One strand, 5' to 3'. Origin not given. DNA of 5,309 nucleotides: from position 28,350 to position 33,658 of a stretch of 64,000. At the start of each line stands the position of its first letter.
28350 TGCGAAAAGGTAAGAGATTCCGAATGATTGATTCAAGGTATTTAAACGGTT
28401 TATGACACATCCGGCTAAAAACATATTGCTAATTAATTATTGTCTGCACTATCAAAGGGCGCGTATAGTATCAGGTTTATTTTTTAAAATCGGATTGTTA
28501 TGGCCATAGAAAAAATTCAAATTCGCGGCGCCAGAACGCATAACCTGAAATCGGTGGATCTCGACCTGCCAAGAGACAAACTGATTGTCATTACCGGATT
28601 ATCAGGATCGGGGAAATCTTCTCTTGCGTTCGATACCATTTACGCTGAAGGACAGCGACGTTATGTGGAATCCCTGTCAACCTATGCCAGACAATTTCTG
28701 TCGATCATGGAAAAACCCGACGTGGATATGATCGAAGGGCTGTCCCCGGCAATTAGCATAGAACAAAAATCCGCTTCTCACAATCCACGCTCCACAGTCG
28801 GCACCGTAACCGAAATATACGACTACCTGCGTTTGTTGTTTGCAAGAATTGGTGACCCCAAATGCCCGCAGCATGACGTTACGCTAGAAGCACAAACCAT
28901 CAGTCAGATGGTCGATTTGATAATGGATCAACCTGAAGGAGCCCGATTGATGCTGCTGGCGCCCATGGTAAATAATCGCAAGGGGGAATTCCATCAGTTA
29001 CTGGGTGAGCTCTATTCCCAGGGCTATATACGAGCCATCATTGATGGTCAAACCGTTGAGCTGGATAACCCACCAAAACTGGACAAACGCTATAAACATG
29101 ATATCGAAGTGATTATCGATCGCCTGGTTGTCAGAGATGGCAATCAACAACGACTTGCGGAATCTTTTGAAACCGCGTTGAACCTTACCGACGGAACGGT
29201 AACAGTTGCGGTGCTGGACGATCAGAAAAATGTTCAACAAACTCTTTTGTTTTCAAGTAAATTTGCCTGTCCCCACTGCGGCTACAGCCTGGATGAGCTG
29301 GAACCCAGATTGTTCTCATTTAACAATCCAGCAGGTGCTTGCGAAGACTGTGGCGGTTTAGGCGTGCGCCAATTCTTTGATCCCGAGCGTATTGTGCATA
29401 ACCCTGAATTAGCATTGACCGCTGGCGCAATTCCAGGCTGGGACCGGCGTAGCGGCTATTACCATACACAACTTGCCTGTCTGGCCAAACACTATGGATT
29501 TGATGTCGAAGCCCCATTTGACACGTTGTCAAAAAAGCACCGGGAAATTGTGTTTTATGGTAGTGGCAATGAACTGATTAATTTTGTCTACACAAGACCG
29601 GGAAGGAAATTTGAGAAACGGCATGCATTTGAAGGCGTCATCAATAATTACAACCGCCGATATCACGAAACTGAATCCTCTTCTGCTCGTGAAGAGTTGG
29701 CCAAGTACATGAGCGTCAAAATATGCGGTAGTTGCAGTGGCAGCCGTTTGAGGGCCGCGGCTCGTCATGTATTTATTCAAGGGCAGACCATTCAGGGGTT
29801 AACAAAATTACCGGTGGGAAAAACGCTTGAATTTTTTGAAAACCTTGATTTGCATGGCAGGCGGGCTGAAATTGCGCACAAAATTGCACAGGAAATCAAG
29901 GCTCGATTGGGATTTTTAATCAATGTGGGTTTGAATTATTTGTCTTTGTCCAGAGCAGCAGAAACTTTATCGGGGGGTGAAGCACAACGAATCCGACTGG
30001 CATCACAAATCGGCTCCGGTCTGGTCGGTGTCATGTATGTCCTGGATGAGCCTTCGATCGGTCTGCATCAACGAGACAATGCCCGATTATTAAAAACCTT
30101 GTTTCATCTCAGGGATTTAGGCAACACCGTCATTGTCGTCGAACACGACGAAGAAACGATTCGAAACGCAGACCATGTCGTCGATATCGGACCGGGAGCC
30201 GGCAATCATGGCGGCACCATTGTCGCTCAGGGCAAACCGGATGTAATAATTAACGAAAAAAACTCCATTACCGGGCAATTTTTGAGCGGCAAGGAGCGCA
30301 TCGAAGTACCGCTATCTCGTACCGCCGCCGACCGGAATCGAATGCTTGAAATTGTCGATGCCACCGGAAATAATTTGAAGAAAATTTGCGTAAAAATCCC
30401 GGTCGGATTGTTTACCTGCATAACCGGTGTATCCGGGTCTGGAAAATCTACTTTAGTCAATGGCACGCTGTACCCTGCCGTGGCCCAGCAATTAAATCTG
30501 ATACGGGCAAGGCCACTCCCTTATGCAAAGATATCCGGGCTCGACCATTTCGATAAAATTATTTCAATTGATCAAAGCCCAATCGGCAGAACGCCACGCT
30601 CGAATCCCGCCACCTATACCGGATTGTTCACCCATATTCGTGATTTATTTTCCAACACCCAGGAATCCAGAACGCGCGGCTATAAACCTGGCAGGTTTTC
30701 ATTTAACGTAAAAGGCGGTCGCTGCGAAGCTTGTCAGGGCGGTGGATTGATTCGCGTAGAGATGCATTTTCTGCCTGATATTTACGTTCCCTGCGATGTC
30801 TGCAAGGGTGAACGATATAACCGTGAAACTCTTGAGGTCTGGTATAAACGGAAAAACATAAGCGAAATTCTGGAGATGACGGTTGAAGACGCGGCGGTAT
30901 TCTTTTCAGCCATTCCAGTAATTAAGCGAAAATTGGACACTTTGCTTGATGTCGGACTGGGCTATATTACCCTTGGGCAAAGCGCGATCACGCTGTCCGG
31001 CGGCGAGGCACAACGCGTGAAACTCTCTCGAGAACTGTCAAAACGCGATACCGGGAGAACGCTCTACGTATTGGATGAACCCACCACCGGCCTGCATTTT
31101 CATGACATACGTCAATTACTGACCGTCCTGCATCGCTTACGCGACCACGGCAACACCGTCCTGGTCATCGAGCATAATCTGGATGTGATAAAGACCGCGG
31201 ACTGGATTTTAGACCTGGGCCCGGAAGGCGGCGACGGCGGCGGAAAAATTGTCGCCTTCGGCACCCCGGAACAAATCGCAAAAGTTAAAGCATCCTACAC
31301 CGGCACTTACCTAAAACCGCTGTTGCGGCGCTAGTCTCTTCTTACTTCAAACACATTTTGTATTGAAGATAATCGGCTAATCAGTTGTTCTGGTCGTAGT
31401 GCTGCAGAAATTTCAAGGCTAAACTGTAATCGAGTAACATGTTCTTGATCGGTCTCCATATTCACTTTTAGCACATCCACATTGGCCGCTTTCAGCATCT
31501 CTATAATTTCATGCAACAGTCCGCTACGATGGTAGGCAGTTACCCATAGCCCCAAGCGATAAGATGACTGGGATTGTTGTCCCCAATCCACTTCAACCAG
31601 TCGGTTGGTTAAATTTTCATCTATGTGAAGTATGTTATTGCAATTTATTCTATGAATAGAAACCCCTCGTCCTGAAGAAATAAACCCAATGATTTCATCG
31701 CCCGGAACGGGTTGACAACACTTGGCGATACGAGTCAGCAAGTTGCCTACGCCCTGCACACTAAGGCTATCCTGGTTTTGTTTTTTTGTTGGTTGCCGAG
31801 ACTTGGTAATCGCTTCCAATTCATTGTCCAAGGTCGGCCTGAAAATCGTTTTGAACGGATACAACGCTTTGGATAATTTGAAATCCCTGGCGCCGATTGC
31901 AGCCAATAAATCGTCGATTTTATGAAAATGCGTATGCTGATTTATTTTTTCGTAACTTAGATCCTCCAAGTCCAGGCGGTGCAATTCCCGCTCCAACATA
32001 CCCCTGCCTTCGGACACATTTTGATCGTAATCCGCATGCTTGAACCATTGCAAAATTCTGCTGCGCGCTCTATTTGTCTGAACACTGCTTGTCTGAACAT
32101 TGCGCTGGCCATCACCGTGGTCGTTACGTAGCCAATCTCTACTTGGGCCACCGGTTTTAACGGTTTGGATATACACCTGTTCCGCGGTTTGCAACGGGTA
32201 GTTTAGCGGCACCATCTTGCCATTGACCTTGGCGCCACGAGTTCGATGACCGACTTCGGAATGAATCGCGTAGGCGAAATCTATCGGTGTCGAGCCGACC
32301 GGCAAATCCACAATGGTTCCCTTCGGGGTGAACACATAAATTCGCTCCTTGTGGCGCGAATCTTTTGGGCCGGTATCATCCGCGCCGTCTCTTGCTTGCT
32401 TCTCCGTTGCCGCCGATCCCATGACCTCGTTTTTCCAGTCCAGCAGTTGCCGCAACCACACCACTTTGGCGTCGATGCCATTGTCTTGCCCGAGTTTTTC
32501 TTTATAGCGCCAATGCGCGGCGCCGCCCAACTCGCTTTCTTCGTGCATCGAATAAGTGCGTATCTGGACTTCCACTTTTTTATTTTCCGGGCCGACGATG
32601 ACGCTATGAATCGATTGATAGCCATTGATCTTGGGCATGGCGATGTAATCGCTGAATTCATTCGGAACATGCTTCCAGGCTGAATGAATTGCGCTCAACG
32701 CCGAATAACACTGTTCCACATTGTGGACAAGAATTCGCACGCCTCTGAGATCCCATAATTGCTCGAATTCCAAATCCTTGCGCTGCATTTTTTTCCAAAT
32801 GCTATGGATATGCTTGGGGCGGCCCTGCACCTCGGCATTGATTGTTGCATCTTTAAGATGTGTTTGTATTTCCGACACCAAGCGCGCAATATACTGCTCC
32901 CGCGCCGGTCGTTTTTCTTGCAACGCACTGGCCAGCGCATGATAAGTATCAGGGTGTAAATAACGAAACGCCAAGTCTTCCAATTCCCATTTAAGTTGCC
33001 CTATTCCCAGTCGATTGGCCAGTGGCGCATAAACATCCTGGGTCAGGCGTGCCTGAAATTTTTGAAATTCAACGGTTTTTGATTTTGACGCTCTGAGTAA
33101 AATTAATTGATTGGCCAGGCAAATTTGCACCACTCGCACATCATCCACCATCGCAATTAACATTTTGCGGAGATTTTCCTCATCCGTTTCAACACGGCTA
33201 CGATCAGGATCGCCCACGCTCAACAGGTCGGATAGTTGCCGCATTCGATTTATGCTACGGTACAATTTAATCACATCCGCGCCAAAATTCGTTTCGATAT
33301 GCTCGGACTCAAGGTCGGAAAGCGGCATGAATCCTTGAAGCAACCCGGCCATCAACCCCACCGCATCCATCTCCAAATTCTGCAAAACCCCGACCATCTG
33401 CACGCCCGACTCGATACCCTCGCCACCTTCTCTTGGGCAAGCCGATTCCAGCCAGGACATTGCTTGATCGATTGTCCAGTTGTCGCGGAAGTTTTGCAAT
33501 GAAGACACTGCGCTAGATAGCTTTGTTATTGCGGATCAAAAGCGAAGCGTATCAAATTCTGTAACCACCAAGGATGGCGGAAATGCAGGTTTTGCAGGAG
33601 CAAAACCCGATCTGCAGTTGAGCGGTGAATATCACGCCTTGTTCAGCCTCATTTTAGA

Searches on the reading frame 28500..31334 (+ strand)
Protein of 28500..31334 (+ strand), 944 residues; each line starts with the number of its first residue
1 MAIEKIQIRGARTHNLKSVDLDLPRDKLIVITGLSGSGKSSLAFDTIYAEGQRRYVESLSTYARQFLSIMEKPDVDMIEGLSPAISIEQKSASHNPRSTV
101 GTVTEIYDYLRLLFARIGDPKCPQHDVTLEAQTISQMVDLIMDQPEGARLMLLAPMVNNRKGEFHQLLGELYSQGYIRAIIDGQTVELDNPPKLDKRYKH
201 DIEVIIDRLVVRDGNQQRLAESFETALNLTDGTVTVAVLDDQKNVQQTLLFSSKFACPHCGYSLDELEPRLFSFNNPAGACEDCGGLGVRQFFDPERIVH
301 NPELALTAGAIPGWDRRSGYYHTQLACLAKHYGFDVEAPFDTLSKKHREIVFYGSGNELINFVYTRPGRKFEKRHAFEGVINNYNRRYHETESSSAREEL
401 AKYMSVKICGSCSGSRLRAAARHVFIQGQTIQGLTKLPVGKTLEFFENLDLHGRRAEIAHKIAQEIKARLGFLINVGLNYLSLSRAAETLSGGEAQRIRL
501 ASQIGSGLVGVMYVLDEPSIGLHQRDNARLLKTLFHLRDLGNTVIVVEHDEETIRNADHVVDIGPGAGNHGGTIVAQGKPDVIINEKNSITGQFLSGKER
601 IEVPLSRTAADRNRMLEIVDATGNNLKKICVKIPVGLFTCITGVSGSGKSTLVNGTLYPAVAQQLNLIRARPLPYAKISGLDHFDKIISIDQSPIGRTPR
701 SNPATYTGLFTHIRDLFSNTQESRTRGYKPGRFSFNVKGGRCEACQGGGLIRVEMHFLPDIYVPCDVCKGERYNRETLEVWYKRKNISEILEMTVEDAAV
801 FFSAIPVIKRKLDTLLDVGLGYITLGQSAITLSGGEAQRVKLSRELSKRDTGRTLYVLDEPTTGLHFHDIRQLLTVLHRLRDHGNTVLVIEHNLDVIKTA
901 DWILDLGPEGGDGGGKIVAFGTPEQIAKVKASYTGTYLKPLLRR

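Call 22: list_cluster_members(proteins=[window:28500-31334:+, window:4905-5945:-, window:26406-26903:-, window:17644-19755:+, window:20715-21974:+])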
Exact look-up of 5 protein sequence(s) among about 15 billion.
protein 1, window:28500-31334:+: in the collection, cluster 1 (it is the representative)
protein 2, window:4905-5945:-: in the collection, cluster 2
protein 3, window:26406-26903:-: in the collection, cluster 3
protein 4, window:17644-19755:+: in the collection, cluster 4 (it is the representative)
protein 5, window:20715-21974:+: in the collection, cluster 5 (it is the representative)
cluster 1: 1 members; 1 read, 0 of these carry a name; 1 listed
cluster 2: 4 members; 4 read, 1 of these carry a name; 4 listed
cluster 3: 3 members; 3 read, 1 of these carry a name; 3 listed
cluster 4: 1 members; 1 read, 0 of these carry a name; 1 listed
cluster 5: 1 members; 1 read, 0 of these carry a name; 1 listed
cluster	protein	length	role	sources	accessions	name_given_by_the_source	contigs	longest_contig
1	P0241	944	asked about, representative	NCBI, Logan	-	-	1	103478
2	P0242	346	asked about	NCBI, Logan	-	-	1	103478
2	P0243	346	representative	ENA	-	-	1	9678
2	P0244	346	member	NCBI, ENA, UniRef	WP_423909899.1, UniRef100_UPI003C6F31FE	phenylalanine--tRNA ligase subunit alpha [Candidatus Spongiihabitans sp.] | phenylalanine--tRNA ligase subunit alpha n=1 Tax=Candidatus Spongiihabitans sp. ...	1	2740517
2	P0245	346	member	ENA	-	-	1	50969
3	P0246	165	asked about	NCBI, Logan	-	-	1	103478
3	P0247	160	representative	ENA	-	-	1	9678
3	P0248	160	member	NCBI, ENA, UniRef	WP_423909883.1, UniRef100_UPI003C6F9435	single-stranded DNA-binding protein [Candidatus Spongiihabitans sp.] | single-stranded DNA-binding protein n=1 Tax=Candidatus Spongiihabitans sp. TaxID=3101308 ...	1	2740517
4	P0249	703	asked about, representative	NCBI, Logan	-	-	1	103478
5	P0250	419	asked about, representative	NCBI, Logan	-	-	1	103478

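Call 25: find_encoding_contigs(protein=P0247, flank=10000, max_places=3)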
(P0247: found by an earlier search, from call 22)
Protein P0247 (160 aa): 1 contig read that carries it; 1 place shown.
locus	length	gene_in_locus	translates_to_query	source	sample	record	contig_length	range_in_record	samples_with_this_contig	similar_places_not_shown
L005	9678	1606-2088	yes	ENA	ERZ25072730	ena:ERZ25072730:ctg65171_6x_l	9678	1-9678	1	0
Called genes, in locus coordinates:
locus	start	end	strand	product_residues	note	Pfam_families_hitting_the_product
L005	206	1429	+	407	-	PF00083:Sugar_tr (weak), PF07690:MFS_1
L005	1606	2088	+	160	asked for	PF00436:SSB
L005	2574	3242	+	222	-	PF12766:Pyridox_oxase_2 (weak), PF01243:PNPOx_N, PF10590:PNP_phzG_C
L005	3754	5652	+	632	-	PF02824:TGS, PF07973:tRNA_SAD, PF00587:tRNA-synt_2b, PF03129:HGTP_anticodon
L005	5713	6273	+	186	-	PF05198:IF3_N, PF00707:IF3_C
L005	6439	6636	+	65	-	PF01632:Ribosomal_L35p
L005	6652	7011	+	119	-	PF00453:Ribosomal_L20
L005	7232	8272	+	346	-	PF02912:Phe_tRNA-synt_N, PF01409:tRNA-synt_2d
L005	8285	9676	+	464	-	?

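Call 26: find_encoding_contigs(protein=P0248, flank=10000, max_places=3)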
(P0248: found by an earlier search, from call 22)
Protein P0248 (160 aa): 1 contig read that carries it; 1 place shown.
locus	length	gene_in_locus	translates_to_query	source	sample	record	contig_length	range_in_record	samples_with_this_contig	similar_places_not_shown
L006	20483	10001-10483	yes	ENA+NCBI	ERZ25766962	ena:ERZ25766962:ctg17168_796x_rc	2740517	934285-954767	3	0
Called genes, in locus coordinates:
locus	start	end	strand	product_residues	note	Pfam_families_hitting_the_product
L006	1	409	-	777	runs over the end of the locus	PF13439:Glyco_transf_4, PF13579:Glyco_trans_4_4, PF20706:GT4-conflict, PF00534:Glycos_transf_1, PF13692:Glyco_trans_1_4, PF04055:Radical_SAM, PF13186:SPASM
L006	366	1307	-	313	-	PF01073:3Beta_HSD, PF01370:Epimerase, PF02719:Polysacc_synt_2, PF04321:RmlD_sub_bind, PF16363:GDP_Man_Dehyd, PF07993:NAD_binding_4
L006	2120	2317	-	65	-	-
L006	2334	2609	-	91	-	-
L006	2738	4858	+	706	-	PF13328:HD_4, PF04607:RelA_SpoT, PF02824:TGS, PF19296:RelA_AH, PF28438:RelA_RIS, PF13291:ACT_4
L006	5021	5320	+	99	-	-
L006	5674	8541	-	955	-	PF00005:ABC_tran (faint), PF02463:SMC_N (faint), PF03193:RsgA_GTPase (faint), PF13191:AAA_16 (faint), PF13476:AAA_23 (faint), PF13555:AAA_29 (faint), PF17760:UvrA_inter, PF17755:UvrA_DNA-bind, +1 more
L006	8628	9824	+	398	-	PF00083:Sugar_tr, PF07690:MFS_1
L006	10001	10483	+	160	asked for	PF00436:SSB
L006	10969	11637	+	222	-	PF12766:Pyridox_oxase_2 (weak), PF01243:PNPOx_N, PF10590:PNP_phzG_C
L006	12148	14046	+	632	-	PF02824:TGS, PF07973:tRNA_SAD, PF00587:tRNA-synt_2b, PF03129:HGTP_anticodon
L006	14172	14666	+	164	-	PF05198:IF3_N, PF00707:IF3_C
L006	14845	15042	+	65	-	PF01632:Ribosomal_L35p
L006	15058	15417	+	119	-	PF00453:Ribosomal_L20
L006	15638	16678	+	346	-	PF02912:Phe_tRNA-synt_N, PF01409:tRNA-synt_2d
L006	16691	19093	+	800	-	PF01588:tRNA_bind, PF03483:B3_4, PF03484:B5, PF17759:tRNA_synthFbeta, PF03147:FDX-ACB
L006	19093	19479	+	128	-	PF18291:HU-HIG (weak), PF00216:Bac_DNA_binding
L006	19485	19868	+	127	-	PF00376:MerR, PF13411:MerR_1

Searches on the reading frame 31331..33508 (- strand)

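Call 60: search_protein_families(library=pfam, proteins=[window:31331-33508:-], max_evalue=0.00001)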
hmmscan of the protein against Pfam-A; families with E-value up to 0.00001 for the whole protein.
window:31331-33508:- (725 aa): 5 families
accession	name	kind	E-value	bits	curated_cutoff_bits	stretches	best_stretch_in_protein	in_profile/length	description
PF04607.23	RelA_SpoT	-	9.9e-40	135.8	27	1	229-338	1-111/113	Region found in RelA / SpoT proteins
PF13328.12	HD_4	-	2.9e-30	105.5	27.2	1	28-169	17-155/156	HD domain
PF02824.27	TGS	-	2.1e-23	82.5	22.2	1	390-447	1-58/60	TGS domain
PF13291.12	ACT_4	-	9.4e-13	49.1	27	1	647-724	2-80/80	ACT domain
PF19296.4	RelA_AH_RIS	-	2.3e-09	38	23.8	1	476-632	4-181/185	RelA/SpoT, AH and RIS domains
